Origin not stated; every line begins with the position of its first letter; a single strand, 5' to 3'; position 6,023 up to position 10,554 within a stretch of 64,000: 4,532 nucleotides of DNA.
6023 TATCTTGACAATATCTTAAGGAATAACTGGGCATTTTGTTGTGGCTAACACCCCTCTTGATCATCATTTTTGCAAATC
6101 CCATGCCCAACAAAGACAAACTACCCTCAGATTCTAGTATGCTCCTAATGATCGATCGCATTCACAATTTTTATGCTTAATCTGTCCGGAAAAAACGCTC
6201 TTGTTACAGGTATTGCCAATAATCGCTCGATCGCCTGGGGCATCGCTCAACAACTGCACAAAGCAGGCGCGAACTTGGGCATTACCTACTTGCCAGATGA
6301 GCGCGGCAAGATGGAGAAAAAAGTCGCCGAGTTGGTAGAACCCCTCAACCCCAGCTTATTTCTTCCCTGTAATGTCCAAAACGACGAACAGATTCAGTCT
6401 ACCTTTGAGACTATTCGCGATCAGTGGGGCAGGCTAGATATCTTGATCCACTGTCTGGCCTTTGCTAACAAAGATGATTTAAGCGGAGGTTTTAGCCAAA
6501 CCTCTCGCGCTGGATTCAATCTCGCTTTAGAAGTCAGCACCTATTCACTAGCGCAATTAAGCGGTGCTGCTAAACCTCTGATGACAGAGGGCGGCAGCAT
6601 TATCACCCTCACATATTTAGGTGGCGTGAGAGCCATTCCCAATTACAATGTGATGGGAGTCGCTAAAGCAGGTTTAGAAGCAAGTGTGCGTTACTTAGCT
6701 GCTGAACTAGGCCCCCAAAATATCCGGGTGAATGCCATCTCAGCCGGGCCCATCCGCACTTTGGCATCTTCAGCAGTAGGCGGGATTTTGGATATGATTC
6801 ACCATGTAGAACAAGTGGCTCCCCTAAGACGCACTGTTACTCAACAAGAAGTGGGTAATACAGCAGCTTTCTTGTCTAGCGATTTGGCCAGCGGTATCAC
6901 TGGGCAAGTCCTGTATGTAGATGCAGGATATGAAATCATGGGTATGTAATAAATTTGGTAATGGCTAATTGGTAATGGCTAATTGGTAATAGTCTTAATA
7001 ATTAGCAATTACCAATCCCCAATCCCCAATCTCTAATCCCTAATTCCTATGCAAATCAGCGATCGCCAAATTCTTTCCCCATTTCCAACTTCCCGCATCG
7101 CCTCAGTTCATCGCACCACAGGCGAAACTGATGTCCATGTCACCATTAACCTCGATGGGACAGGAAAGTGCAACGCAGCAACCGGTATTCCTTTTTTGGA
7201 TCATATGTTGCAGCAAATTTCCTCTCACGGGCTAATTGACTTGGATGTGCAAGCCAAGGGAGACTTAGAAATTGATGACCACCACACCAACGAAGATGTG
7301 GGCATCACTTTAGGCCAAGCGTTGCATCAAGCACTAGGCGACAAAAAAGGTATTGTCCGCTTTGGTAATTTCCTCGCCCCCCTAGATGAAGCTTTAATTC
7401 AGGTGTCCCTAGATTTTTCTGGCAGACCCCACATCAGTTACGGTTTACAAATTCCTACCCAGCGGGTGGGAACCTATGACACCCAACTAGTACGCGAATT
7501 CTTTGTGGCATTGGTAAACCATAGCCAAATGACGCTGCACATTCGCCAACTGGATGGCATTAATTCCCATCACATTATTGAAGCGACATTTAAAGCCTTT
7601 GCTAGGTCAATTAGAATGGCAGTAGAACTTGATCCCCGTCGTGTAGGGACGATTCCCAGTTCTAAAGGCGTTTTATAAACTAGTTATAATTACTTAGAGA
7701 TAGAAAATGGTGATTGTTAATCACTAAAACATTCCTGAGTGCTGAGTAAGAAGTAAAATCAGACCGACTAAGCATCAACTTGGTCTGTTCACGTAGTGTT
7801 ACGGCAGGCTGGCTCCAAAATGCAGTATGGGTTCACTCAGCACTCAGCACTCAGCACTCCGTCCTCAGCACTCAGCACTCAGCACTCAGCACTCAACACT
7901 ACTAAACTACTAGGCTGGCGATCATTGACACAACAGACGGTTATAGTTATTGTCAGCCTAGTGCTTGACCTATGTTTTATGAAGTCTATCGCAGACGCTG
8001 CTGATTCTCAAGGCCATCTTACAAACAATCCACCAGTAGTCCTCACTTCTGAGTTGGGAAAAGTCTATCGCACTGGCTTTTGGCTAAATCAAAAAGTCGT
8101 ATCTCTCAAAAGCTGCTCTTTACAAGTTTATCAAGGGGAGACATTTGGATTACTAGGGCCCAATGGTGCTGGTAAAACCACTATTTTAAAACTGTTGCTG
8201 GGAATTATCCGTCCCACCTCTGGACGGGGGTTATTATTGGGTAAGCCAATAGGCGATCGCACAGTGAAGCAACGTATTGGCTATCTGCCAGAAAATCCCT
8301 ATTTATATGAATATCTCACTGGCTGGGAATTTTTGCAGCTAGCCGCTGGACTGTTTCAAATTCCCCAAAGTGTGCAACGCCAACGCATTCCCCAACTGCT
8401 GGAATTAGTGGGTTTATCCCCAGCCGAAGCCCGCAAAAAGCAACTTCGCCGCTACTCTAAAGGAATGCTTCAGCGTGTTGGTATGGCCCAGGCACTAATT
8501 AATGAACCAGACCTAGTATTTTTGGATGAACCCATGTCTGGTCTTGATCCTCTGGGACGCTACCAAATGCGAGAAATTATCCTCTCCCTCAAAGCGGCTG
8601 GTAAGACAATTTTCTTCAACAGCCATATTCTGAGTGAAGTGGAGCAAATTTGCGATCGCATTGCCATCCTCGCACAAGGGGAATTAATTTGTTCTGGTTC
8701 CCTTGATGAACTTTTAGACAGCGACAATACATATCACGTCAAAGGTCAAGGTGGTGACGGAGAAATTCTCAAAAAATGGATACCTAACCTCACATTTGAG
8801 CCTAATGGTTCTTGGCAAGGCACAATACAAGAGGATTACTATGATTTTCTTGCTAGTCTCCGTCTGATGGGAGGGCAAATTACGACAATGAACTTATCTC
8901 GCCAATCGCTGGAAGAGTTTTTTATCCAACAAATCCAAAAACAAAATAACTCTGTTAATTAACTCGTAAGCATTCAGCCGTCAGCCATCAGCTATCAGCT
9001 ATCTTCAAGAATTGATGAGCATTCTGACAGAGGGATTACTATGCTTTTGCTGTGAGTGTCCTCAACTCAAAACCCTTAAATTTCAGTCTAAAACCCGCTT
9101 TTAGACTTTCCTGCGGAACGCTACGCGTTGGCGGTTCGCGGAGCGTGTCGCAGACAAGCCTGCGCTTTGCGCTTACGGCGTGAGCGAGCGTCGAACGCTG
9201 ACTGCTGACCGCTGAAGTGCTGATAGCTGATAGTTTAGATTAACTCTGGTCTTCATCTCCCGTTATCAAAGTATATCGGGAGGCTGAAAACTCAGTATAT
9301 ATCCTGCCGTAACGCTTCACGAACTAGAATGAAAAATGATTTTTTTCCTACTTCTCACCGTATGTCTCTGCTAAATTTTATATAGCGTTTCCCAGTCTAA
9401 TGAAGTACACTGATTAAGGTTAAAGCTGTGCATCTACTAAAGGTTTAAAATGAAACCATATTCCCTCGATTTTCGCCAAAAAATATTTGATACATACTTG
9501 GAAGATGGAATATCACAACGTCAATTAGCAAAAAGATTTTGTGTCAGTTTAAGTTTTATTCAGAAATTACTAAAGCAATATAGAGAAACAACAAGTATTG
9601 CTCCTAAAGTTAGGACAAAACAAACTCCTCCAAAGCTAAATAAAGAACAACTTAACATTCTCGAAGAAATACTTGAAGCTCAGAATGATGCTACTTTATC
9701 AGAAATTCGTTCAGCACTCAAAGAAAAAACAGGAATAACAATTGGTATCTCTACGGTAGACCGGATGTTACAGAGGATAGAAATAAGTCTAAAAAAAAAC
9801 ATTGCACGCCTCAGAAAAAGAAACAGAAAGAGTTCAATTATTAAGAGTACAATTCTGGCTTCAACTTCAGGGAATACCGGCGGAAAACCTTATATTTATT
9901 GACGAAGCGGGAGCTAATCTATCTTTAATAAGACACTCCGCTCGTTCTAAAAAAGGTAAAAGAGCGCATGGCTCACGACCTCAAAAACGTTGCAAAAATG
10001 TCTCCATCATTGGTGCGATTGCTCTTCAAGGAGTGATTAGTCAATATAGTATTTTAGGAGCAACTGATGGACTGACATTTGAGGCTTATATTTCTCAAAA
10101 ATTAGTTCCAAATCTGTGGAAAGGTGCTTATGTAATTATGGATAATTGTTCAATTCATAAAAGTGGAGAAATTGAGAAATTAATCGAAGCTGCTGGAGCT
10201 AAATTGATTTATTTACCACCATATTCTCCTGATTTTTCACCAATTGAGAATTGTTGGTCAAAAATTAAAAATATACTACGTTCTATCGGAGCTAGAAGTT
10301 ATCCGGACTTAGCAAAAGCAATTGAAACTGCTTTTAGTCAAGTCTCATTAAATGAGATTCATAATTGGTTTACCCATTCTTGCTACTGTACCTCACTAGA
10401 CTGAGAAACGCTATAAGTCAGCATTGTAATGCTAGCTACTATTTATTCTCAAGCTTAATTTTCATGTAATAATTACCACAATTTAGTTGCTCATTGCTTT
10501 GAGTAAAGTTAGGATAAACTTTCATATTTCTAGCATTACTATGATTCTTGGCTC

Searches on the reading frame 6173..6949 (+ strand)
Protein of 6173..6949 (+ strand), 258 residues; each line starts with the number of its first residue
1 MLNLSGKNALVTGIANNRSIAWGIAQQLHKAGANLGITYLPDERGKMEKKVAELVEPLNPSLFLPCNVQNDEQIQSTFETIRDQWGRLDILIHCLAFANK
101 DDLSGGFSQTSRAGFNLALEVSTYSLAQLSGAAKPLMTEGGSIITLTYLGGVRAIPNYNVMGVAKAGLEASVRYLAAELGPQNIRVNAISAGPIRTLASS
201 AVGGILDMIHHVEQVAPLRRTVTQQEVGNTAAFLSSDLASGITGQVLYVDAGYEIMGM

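Call 24: search_protein_families(library=pfam, proteins=[window:6173-6949:+], max_evalue=0.001)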
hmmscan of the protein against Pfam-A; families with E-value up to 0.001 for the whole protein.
window:6173-6949:+ (258 aa): 3 families
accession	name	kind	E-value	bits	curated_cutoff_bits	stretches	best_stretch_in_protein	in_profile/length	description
PF13561.12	adh_short_C2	-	9.5e-89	297.5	27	1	13-253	1-235/236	Enoyl-(Acyl carrier protein) reductase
PF00106.31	adh_short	-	1.7e-22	80.3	26.6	1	7-197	1-185/195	short chain dehydrogenase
PF12241.14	Enoyl_reductase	-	0.00076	19.3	22.1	0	136-206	132-204/236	Trans-2-enoyl-CoA reductase catalytic region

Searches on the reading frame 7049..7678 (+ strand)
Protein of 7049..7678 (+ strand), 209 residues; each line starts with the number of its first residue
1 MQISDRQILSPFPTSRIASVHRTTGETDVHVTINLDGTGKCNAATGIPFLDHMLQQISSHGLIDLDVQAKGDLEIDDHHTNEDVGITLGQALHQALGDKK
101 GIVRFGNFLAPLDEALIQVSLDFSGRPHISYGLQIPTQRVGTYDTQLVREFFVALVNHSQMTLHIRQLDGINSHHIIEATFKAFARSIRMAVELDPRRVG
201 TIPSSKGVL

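Call 24: search_protein_families(library=pfam, proteins=[window:7049-7678:+], max_evalue=0.001)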
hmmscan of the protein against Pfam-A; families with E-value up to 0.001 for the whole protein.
window:7049-7678:+ (209 aa): 1 family
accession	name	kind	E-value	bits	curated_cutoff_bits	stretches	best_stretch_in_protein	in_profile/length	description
PF00475.24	IGPD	-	2.1e-64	216.4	27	1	45-188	1-144/144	Imidazoleglycerol-phosphate dehydratase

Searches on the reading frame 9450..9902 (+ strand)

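Call 24: search_protein_families(library=pfam, proteins=[window:9450-9902:+], max_evalue=0.001)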
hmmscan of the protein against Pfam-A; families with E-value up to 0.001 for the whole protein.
window:9450-9902:+ (150 aa): 5 families
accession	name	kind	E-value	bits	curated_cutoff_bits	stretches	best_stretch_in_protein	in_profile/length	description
PF01710.22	HTH_Tnp_IS630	-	3.7e-07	30.6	21.3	1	4-130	3-114/119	Transposase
PF13565.12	HTH_32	-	6.2e-07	30.3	33.7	1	37-107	2-73/73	Homeodomain-like domain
PF13592.12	HTH_33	-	3.8e-06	26.9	25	1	82-125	6-49/60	Winged helix-turn helix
PF13384.12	HTH_23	-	4.6e-05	23.5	24.6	1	9-46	7-43/50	Homeodomain-like domain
PF00292.24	PAX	-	0.00044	20.6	22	1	6-90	20-103/125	'Paired box' domain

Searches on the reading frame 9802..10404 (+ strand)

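Call 24: search_protein_families(library=pfam, proteins=[window:9802-10404:+], max_evalue=0.001)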
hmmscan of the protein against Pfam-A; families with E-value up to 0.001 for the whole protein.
window:9802-10404:+ (200 aa): 1 family
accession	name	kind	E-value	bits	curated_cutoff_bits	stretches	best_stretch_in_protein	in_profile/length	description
PF13358.12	DDE_3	-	1.1e-33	116.6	28.6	1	30-161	2-135/146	DDE superfamily endonuclease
